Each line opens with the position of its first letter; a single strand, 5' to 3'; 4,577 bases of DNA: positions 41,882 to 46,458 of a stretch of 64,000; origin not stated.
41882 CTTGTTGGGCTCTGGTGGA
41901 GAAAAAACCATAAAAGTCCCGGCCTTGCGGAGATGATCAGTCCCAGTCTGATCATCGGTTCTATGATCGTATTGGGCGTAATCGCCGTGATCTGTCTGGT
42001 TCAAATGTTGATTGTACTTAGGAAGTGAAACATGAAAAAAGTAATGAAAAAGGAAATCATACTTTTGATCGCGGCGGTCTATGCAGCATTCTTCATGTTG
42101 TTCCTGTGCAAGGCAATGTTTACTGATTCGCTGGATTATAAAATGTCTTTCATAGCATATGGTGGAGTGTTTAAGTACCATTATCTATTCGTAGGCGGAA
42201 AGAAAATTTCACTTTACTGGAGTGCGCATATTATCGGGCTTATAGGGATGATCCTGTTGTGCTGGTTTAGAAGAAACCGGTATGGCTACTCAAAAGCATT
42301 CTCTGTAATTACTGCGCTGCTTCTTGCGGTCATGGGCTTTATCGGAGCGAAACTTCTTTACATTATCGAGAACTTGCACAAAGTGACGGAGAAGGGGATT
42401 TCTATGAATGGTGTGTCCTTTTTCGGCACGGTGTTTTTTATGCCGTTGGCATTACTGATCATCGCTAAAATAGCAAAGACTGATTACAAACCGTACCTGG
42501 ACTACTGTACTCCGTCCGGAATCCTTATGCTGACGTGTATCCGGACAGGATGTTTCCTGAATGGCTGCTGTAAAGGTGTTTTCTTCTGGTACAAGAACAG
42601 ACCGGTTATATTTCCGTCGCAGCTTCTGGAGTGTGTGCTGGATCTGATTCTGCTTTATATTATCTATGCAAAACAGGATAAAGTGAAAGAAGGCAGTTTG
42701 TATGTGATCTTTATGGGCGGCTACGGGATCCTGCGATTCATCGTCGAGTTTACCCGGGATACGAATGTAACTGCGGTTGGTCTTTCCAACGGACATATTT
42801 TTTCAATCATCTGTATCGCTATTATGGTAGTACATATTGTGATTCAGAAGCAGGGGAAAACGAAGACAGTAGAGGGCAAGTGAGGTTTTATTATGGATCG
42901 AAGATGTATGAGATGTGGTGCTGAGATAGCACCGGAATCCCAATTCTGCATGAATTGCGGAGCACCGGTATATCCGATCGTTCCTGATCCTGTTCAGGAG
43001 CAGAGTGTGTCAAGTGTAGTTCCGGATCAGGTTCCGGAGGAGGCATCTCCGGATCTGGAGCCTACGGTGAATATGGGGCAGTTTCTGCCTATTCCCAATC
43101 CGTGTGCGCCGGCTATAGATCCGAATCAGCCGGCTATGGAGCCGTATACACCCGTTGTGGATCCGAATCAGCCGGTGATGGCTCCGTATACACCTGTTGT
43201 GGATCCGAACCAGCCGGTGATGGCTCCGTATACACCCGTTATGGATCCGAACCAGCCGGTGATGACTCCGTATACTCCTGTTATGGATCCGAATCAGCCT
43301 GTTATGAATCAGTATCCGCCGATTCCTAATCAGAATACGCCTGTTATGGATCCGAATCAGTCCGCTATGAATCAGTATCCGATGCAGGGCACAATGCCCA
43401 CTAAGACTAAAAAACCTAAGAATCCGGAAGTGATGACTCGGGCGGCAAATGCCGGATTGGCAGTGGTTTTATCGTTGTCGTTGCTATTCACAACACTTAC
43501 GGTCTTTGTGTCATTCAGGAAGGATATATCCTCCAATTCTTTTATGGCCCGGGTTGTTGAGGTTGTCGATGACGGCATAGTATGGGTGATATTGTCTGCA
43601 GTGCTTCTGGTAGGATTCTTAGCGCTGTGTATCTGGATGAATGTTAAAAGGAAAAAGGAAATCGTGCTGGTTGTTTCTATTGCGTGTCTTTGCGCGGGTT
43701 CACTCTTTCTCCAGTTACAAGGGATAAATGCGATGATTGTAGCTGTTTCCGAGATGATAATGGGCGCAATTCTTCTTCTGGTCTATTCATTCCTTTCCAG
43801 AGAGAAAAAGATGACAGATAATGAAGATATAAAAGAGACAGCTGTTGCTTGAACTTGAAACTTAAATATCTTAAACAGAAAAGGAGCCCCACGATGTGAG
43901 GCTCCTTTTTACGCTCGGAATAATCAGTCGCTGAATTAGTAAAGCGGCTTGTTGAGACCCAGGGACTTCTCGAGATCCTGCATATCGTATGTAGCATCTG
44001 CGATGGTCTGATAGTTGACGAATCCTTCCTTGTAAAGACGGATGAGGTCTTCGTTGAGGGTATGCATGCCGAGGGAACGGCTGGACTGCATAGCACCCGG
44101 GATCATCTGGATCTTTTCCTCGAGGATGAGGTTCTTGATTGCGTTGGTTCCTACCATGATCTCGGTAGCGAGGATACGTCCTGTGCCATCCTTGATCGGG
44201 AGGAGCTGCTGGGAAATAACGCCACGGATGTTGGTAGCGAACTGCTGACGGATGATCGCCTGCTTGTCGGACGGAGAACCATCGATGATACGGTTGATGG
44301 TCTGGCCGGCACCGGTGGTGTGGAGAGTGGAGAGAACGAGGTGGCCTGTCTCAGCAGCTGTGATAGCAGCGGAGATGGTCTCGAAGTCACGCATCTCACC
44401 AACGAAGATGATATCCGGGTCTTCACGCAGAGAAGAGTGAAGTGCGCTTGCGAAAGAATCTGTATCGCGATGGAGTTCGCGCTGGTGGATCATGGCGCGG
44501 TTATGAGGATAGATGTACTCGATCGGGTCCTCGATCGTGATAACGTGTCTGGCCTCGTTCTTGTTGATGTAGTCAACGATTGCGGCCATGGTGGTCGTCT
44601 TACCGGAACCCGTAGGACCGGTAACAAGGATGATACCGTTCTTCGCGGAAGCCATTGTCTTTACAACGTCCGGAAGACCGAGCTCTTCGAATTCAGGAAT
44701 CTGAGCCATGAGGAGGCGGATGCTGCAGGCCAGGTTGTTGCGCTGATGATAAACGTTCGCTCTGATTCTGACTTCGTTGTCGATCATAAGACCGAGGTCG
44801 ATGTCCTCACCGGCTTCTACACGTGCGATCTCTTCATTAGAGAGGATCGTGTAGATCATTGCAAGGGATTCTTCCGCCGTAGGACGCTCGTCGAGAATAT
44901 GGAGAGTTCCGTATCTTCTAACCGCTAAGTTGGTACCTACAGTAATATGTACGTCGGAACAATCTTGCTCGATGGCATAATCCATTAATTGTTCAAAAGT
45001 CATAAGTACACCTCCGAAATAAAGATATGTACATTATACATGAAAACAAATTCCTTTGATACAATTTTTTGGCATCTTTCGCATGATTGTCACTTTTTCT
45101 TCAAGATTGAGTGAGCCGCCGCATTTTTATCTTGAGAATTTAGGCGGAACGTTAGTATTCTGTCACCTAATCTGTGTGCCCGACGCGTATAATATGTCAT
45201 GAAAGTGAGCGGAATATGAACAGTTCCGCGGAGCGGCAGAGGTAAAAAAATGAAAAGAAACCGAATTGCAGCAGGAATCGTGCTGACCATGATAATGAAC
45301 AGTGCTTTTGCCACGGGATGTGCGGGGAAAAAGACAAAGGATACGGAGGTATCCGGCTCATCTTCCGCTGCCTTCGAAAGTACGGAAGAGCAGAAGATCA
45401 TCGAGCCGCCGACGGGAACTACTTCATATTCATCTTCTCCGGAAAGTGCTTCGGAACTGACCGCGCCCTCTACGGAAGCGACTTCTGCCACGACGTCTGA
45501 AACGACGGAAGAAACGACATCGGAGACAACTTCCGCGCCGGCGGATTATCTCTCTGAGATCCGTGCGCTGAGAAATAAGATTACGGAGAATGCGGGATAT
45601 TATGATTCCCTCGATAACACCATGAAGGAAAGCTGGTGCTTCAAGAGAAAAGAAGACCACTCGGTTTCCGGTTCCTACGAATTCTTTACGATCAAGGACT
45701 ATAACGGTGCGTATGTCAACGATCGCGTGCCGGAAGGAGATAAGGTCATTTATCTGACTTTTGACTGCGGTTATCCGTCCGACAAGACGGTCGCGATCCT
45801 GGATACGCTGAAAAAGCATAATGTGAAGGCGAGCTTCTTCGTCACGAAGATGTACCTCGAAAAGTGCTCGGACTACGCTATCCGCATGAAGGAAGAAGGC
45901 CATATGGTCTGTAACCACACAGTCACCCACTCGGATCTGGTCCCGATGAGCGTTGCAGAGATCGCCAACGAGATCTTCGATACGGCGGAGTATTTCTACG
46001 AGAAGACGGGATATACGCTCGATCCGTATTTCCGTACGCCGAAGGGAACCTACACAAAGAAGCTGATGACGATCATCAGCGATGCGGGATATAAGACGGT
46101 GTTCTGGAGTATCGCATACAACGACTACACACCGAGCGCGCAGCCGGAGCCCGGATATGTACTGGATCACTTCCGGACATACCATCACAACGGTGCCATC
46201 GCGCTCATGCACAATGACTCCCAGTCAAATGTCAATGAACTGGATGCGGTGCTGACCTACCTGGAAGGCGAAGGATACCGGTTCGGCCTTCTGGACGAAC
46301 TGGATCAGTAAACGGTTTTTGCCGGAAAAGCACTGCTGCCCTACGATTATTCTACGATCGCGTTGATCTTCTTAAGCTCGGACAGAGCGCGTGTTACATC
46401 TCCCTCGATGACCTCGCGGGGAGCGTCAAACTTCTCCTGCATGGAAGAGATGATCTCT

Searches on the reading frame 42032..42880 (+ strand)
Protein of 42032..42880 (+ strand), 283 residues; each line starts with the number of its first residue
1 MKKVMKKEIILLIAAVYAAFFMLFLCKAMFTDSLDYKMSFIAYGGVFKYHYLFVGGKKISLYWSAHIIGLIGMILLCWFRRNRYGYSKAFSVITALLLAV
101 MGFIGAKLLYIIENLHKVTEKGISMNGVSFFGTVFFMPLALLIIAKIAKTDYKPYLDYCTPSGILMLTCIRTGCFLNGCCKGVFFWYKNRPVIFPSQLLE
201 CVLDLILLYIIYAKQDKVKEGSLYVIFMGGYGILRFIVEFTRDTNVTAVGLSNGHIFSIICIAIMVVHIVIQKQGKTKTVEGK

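Call 3: search_protein_families(library=pfam, proteins=[window:42032-42880:+], max_evalue=0.01)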
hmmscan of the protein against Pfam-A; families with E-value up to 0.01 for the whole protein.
window:42032-42880:+ (283 aa): 1 family
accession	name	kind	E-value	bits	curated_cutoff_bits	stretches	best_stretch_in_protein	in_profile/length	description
PF01790.23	LGT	-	6e-29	101.5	24.9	1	56-270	8-239/240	Prolipoprotein diacylglyceryl transferase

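Call 4: search_protein_families(library=ncbifam, proteins=[window:42032-42880:+], max_evalue=0.01)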
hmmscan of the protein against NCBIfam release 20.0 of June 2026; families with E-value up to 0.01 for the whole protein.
window:42032-42880:+ (283 aa): 4 families
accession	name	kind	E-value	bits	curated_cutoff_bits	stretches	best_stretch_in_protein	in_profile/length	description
NF000778.0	PRK00052.3-4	equivalog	1.7e-17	63.9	334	1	54-276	8-248/252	prolipoprotein diacylglyceryl transferase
TIGR00544.1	lgt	equivalog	9.2e-13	48.2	118.9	1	53-276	15-273/280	prolipoprotein diacylglyceryl transferase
NF000784.0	PRK00052.4-5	subfamily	1.3e-07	31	409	1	59-179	13-138/298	prolipoprotein diacylglyceryl transferase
NF009611.0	PRK13108.1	equivalog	0.0014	17.7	636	1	192-276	192-279/476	prolipoprotein diacylglyceryl transferase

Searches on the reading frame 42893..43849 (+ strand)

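Call 3: search_protein_families(library=pfam, proteins=[window:42893-43849:+], max_evalue=0.01)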
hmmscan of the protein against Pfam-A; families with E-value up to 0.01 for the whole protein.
window:42893-43849:+ (319 aa): 6 families
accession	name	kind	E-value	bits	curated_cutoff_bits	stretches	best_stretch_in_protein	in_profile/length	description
PF13240.11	Zn_Ribbon_1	-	2.4e-08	33.9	25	1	5-26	2-23/23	zinc-ribbon domain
PF12773.13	DZR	-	0.00016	22.2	27.3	1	4-23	26-45/45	Double zinc ribbon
PF13248.11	Zn_ribbon_3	-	0.00042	20.1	27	1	4-25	4-25/26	zinc-ribbon domain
PF11992.13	TgpA_N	-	0.0012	18.4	30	1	188-300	48-146/333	TgpA N-terminal domain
PF07690.21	MFS_1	-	0.0027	17.1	33.4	1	182-298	206-312/347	Major Facilitator Superfamily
PF24463.1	DUF7577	-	0.0045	17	28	1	3-25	3-25/27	Domain of unknown function (DUF7577)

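Call 4: search_protein_families(library=ncbifam, proteins=[window:42893-43849:+], max_evalue=0.01)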
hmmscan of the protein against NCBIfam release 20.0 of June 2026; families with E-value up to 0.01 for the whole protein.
window:42893-43849:+ (319 aa): 0 families

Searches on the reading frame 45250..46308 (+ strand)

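Call 57: search_protein_families(library=pfam, proteins=[window:45250-46308:+], max_evalue=0.00001)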
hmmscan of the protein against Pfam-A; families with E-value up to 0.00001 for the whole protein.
window:45250-46308:+ (353 aa): 1 family
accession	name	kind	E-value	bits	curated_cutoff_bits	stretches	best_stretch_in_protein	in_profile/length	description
PF01522.26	Polysacc_deac_1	-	2.6e-30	105.4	23.1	1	161-284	3-124/124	Polysaccharide deacetylase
